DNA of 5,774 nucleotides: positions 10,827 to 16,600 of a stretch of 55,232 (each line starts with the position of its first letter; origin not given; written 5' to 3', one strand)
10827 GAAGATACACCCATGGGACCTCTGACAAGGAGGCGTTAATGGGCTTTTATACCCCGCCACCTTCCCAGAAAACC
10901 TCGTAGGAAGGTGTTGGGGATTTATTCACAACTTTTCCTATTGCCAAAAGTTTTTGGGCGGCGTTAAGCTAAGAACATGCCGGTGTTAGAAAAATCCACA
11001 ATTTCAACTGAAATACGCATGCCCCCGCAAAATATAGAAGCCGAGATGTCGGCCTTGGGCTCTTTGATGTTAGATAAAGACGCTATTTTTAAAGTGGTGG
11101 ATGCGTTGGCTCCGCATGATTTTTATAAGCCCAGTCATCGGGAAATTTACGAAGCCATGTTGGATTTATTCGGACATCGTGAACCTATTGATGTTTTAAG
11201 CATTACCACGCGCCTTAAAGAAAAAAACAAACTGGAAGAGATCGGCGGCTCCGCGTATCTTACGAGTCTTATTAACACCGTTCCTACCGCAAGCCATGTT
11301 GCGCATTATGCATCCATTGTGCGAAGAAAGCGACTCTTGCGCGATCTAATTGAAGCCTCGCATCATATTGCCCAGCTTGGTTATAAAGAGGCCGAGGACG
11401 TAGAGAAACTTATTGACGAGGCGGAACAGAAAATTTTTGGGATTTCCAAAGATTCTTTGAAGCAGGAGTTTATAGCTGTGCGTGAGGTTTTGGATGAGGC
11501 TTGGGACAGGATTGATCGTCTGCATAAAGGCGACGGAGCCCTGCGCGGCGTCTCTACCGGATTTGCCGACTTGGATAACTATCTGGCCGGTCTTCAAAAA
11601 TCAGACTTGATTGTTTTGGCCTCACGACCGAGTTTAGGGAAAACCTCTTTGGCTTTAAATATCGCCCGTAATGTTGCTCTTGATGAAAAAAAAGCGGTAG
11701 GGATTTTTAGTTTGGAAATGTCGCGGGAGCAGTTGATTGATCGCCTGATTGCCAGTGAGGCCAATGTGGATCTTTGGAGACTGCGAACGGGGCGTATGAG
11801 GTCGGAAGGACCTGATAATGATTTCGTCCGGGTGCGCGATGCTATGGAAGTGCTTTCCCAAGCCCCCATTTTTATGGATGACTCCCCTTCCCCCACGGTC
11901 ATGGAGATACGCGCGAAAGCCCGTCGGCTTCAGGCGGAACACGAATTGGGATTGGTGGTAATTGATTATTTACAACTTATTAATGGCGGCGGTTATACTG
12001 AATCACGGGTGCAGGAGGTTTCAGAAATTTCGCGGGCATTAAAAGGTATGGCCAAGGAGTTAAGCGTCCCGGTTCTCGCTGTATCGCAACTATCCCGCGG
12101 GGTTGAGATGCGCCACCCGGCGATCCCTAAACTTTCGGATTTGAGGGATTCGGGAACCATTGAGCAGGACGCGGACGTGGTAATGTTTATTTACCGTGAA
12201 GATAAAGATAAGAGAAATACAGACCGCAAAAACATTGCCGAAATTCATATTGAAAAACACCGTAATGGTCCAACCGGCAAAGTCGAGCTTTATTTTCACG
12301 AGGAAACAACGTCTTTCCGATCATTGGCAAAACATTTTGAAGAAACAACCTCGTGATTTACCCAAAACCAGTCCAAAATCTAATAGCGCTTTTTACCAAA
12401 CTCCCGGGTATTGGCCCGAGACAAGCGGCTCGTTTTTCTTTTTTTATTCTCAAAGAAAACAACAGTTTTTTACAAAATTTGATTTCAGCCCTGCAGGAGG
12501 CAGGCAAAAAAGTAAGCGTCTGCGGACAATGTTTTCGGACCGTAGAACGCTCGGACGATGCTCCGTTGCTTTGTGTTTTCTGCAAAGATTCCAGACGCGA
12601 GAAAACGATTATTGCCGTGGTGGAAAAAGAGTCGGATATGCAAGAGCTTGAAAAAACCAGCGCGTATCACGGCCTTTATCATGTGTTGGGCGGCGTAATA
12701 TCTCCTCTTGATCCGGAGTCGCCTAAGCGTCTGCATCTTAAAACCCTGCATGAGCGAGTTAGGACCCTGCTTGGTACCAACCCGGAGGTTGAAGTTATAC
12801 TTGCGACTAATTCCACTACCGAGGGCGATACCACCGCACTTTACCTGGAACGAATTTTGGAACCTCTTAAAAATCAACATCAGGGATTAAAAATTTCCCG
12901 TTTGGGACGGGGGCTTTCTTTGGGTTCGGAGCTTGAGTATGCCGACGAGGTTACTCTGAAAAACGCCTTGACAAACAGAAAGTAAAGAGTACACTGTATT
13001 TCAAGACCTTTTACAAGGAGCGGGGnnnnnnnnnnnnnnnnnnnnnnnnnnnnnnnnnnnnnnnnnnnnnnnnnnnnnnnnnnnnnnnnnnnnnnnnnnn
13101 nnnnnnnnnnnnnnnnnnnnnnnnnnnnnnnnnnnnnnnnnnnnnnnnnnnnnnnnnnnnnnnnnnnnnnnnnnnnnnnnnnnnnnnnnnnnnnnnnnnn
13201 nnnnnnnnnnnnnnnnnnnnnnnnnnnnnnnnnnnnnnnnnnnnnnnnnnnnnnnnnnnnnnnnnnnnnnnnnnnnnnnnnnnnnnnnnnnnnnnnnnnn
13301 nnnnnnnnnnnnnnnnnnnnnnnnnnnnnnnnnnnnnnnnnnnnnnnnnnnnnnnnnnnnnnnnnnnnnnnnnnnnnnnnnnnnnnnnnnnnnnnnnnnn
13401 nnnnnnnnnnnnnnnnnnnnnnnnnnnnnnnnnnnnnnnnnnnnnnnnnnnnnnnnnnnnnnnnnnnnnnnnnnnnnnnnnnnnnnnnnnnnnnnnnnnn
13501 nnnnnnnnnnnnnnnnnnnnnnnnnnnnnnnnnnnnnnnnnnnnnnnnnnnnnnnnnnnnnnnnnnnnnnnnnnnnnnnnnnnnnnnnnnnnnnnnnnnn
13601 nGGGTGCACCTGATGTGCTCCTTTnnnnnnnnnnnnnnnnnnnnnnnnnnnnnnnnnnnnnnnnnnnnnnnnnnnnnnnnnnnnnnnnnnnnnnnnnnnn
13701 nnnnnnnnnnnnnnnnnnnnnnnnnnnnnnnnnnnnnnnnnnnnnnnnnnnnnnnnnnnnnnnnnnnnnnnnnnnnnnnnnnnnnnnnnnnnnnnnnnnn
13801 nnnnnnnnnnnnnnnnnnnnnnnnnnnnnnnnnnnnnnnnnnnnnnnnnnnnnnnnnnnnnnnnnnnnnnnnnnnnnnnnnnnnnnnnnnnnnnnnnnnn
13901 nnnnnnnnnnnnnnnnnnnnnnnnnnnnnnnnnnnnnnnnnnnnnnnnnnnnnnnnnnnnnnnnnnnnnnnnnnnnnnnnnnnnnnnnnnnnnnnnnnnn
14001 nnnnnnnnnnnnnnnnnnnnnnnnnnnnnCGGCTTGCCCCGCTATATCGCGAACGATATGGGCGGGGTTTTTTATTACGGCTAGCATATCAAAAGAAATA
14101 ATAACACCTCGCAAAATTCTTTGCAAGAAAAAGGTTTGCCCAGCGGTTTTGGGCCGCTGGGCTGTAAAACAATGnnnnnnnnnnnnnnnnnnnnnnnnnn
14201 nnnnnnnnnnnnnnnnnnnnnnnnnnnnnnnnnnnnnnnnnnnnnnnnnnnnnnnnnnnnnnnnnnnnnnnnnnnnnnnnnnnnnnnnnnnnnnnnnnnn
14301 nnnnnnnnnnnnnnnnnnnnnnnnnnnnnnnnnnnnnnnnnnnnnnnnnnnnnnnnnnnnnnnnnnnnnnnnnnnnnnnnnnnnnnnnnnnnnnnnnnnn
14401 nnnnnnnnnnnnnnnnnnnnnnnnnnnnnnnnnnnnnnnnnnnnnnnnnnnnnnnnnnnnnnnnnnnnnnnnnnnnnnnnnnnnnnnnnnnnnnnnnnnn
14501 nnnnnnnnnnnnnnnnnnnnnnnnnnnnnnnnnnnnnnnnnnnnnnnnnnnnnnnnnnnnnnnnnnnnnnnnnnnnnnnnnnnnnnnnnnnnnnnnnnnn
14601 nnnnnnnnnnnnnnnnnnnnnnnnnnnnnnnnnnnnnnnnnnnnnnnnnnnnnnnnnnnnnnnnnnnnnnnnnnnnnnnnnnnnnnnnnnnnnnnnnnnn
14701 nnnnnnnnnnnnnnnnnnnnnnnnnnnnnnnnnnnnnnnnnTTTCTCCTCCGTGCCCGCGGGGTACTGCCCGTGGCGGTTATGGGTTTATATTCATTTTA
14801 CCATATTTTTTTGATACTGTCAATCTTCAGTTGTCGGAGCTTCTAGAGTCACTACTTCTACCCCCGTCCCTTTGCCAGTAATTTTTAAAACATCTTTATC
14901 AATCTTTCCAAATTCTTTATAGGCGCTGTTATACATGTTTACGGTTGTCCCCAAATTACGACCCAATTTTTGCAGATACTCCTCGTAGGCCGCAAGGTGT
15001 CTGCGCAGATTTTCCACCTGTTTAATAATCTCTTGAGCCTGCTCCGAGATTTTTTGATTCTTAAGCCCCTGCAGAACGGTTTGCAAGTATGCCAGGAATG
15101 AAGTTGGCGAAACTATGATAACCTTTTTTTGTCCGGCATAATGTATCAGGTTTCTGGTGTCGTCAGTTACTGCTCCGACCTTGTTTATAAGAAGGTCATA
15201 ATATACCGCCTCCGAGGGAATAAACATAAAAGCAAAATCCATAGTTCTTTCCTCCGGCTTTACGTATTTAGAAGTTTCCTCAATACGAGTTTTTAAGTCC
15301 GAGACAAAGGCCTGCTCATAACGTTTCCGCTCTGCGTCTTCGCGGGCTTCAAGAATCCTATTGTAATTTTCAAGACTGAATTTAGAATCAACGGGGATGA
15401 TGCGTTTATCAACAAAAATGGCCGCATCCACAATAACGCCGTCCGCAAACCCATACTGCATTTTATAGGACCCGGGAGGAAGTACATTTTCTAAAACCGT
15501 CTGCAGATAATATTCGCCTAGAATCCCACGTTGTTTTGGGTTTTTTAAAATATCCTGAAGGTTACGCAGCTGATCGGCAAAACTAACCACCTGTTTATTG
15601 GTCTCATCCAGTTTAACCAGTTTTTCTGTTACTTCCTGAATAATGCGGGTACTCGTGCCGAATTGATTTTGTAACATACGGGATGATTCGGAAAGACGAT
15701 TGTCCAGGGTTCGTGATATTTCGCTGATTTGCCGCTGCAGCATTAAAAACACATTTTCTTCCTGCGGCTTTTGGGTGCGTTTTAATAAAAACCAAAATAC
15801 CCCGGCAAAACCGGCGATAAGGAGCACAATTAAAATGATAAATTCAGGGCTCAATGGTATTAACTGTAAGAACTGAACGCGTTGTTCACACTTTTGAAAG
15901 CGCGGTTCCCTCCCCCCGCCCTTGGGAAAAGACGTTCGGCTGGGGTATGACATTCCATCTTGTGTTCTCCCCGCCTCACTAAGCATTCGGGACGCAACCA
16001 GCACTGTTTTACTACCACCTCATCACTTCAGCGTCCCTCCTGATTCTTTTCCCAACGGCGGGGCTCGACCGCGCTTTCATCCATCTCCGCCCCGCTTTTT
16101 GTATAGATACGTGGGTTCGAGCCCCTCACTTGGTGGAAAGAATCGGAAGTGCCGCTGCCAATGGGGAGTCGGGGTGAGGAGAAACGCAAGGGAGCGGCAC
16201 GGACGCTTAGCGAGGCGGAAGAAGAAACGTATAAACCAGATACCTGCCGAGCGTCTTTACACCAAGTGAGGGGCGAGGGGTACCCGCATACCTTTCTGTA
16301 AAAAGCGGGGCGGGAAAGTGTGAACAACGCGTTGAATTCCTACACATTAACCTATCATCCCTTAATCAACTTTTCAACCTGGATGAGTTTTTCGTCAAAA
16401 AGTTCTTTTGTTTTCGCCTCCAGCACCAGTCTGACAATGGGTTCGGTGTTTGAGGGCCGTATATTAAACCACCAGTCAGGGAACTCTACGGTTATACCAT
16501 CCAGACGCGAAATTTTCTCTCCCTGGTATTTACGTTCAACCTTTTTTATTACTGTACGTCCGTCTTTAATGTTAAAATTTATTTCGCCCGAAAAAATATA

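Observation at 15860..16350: Two diverged, inverted copies of an unrecognised three-way-junction structure with compensatory changes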

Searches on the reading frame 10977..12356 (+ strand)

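Call 16: search_protein_families(library=pfam, proteins=[window:10977-12356:+])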
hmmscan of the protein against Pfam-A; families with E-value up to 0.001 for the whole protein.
window:10977-12356:+ (459 aa): 4 families
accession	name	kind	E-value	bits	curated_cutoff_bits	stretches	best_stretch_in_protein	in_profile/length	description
PF03796.21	DnaB_C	-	1.1e-101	339.9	27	1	191-448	1-254/255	DnaB-like helicase C terminal domain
PF00772.26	DnaB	-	8.8e-35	119.3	23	1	16-116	2-102/103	DnaB-like helicase N terminal domain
PF13481.12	AAA_25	-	3.6e-15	56.6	27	1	199-372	22-190/195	AAA domain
PF19702.4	DUF6200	-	0.00083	19.4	26.9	0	386-413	48-75/76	Family of unknown function (DUF6200)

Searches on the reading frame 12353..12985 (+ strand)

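Call 16: search_protein_families(library=pfam, proteins=[window:12353-12985:+])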
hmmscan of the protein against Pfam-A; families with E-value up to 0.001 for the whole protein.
window:12353-12985:+ (210 aa): 4 families
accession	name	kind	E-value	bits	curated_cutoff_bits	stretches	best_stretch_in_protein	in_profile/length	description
PF13662.12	Toprim_4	-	4.4e-18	65.7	25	1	87-184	3-84/85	Toprim domain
PF21176.3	RecR_HhH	-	3.8e-10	39.8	27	1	7-50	1-44/45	RecR, helix-hairpin-helix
PF21175.2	RecR_C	-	8.1e-10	38.4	22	1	187-210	1-24/24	RecR, C-terminal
PF01751.28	Toprim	-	2.2e-08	34.6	23.1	1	87-183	2-95/96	Toprim domain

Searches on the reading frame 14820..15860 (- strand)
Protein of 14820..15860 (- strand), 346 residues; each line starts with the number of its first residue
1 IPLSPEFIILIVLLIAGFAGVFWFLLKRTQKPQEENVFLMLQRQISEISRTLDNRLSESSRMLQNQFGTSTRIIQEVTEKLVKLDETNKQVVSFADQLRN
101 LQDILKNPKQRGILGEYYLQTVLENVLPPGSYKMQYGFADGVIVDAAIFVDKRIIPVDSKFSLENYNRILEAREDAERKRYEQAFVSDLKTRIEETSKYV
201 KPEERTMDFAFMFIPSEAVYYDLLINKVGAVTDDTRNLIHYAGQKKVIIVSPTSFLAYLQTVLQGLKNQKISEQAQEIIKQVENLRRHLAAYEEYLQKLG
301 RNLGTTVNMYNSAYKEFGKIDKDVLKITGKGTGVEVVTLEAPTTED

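Call 16: search_protein_families(library=pfam, proteins=[window:14820-15860:-])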
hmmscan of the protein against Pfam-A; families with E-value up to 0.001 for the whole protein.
window:14820-15860:- (346 aa): 1 family
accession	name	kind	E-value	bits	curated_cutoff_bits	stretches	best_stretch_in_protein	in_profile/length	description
PF02646.22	RmuC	-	2.1e-57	194.9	26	1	44-317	2-270/291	RmuC family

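Call 62: find_homologous_proteins(query=window:14820-15857:-, max_evalue=1e-30)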
Query window:14820-15857:- (345 aa): 8000 proteins with E <= 1e-30 among 8000 candidates; the best 120 are listed.
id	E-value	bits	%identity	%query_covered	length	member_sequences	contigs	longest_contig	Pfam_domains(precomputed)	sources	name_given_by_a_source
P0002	3.6e-219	744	100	100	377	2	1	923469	PF02646.23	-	-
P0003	5.2e-183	625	80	99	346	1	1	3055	PF02646.23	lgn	-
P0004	3.7e-182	622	80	99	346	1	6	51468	PF02646.23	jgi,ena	-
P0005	2.8e-177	606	79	99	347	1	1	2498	PF02646.23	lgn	-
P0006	3.8e-177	606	78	99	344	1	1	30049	PF02646.23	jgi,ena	-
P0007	6.6e-176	602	77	99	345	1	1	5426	PF02646.23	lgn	-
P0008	8.0e-176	602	80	99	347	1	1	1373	PF02646.23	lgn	-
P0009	3.1e-175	600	79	99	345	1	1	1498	PF02646.23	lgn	-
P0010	1.4e-173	594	78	99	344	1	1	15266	PF02646.23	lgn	-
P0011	1.4e-173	594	78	99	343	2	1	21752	PF02646.23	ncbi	-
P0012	1.8e-173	594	78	99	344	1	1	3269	PF02646.23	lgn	-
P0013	2.3e-173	594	76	99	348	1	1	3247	PF02646.23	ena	-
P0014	1.9e-170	584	76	99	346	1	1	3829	PF02646.23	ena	-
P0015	2.9e-170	583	76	99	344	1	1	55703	PF02646.23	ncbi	-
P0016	2.9e-170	583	77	99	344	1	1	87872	PF02646.23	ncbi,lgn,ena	-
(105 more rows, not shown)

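Call 63: find_encoding_contigs(protein=P0004, flank=3000, max_places=2)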
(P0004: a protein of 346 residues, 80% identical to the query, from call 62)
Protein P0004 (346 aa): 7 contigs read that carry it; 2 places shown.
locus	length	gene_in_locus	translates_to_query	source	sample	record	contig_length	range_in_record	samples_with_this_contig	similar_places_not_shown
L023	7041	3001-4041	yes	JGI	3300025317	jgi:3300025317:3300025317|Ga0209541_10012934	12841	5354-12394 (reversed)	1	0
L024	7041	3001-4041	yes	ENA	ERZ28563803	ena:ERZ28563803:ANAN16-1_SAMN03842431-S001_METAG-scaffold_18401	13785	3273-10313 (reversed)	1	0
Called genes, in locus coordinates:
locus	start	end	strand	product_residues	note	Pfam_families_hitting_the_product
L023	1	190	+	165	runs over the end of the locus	PF01936:NYN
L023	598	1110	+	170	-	PF07929:PRiA4_ORF3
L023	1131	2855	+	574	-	PF05970:PIF1, PF13245:AAA_19, PF13401:AAA_22, PF13604:AAA_30, PF14493:HTH_40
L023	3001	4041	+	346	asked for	PF02646:RmuC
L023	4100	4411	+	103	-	PF00829:Ribosomal_L21p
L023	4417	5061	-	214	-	PF21176:RecR_HhH (weak), PF01751:Toprim, PF13662:Toprim_4, PF21175:RecR_C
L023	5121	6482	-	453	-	PF00772:DnaB, PF13481:AAA_25, PF03796:DnaB_C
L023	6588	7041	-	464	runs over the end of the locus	PF01406:tRNA-synt_1e, PF09334:tRNA-synt_1g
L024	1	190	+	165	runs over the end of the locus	PF01936:NYN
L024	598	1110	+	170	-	PF07929:PRiA4_ORF3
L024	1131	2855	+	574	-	PF05970:PIF1, PF13245:AAA_19, PF13401:AAA_22, PF13604:AAA_30, PF14493:HTH_40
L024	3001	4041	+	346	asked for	PF02646:RmuC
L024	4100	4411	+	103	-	PF00829:Ribosomal_L21p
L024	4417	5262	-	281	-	-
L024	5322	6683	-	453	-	PF00772:DnaB, PF13481:AAA_25, PF03796:DnaB_C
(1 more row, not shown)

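Call 64: find_encoding_contigs(protein=P0006, flank=3000, max_places=2)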
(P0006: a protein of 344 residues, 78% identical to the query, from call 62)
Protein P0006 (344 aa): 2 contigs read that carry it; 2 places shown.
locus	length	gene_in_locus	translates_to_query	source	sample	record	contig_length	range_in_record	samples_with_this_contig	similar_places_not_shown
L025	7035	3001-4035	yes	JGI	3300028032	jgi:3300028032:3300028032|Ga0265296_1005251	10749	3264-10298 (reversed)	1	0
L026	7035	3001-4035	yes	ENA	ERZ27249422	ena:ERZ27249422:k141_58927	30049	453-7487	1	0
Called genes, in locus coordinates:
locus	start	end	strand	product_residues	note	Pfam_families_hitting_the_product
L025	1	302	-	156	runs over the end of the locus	PF01250:Ribosomal_S6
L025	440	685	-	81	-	-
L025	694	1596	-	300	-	PF01926:MMR_HSR1, PF02421:FeoB_N, PF06071:YchF-GTPase_C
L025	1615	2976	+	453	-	PF02878:PGM_PMM_I, PF02879:PGM_PMM_II, PF02880:PGM_PMM_III, PF00408:PGM_PMM_IV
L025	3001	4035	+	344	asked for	PF02646:RmuC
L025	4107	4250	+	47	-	-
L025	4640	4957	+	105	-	PF00829:Ribosomal_L21p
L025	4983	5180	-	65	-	-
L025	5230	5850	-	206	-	PF21176:RecR_HhH, PF01751:Toprim (weak), PF13662:Toprim_4, PF21175:RecR_C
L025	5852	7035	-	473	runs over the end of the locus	PF00772:DnaB, PF03796:DnaB_C, PF06745:ATPase (weak), PF13481:AAA_25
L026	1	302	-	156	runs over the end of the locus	PF01250:Ribosomal_S6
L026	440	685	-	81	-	-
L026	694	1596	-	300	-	PF01926:MMR_HSR1, PF02421:FeoB_N, PF06071:YchF-GTPase_C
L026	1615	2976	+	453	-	PF02878:PGM_PMM_I, PF02879:PGM_PMM_II, PF02880:PGM_PMM_III, PF00408:PGM_PMM_IV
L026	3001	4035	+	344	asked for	PF02646:RmuC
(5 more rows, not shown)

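Call 65: find_encoding_contigs(protein=P0016, flank=3000, max_places=2)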
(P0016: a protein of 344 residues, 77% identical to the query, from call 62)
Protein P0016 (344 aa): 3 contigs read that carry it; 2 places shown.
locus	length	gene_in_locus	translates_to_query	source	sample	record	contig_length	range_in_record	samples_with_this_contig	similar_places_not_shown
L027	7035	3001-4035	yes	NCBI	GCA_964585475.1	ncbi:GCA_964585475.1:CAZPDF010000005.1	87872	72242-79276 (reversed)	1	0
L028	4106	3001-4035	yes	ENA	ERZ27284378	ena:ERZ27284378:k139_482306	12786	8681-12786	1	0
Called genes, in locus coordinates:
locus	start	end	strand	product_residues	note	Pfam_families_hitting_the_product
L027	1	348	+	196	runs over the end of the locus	-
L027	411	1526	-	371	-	PF01926:MMR_HSR1, PF02421:FeoB_N, PF06071:YchF-GTPase_C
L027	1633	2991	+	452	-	PF02878:PGM_PMM_I, PF02879:PGM_PMM_II, PF02880:PGM_PMM_III, PF00408:PGM_PMM_IV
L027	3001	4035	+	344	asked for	PF02646:RmuC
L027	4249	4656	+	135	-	-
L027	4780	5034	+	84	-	-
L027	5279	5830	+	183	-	-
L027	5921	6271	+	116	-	PF00829:Ribosomal_L21p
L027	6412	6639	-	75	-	-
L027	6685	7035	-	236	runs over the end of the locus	PF21176:RecR_HhH (weak), PF01751:Toprim (weak), PF13662:Toprim_4, PF21175:RecR_C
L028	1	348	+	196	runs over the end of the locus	-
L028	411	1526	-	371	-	PF01926:MMR_HSR1, PF02421:FeoB_N, PF06071:YchF-GTPase_C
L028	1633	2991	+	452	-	PF02878:PGM_PMM_I, PF02879:PGM_PMM_II, PF02880:PGM_PMM_III, PF00408:PGM_PMM_IV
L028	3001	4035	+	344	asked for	PF02646:RmuC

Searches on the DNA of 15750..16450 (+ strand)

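Call 4: search_rna_families(source=window, start=15750, end=16450, threshold=evalue, max_evalue=10, show_alignments=3)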
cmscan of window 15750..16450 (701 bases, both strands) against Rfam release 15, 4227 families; matches with E-value up to 10: 2.
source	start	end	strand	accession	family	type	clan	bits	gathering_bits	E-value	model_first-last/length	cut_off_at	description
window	16060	16093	-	RF00317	snoZ163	Gene; snRNA; snoRNA; CD-box;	-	18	39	0.44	1-90/90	no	Small nucleolar RNA Z163/Z177 family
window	16041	16084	+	RF01497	ALIL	Cis-reg;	-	15.1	50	0.19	1-117/117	no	ALIL pseudoknot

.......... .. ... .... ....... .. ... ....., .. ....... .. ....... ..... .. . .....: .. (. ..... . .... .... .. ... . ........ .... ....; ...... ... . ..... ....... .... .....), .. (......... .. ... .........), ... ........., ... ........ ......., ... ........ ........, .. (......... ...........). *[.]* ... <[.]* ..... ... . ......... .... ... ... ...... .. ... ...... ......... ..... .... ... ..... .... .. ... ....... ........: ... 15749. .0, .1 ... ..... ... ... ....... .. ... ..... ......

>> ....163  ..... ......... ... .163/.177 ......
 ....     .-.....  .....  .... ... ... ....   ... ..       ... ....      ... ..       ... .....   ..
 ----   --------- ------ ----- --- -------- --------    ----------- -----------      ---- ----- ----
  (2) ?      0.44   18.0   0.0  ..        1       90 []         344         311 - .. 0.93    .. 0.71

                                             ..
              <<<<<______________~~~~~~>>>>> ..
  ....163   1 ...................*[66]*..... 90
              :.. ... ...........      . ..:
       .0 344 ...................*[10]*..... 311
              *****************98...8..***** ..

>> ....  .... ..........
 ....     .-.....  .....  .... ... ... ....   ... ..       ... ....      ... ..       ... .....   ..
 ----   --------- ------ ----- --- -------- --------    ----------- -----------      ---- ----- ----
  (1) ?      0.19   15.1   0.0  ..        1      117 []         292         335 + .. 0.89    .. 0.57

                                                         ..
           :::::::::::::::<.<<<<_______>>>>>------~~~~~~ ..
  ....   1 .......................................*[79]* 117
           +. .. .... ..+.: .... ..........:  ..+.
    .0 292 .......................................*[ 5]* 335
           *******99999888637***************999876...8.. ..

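Call 19: search_dna_similar(query=window:15856-16354:+, collection=phages, mode=distant, max_evalue=0.01)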
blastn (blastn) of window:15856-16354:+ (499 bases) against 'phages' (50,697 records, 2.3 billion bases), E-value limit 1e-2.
No match.

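Call 20: search_dna_similar(query=window:15856-16354:+, collection=plasmids, mode=distant, max_evalue=0.01)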
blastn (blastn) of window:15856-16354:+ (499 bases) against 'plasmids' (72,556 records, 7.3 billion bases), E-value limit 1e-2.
No match.
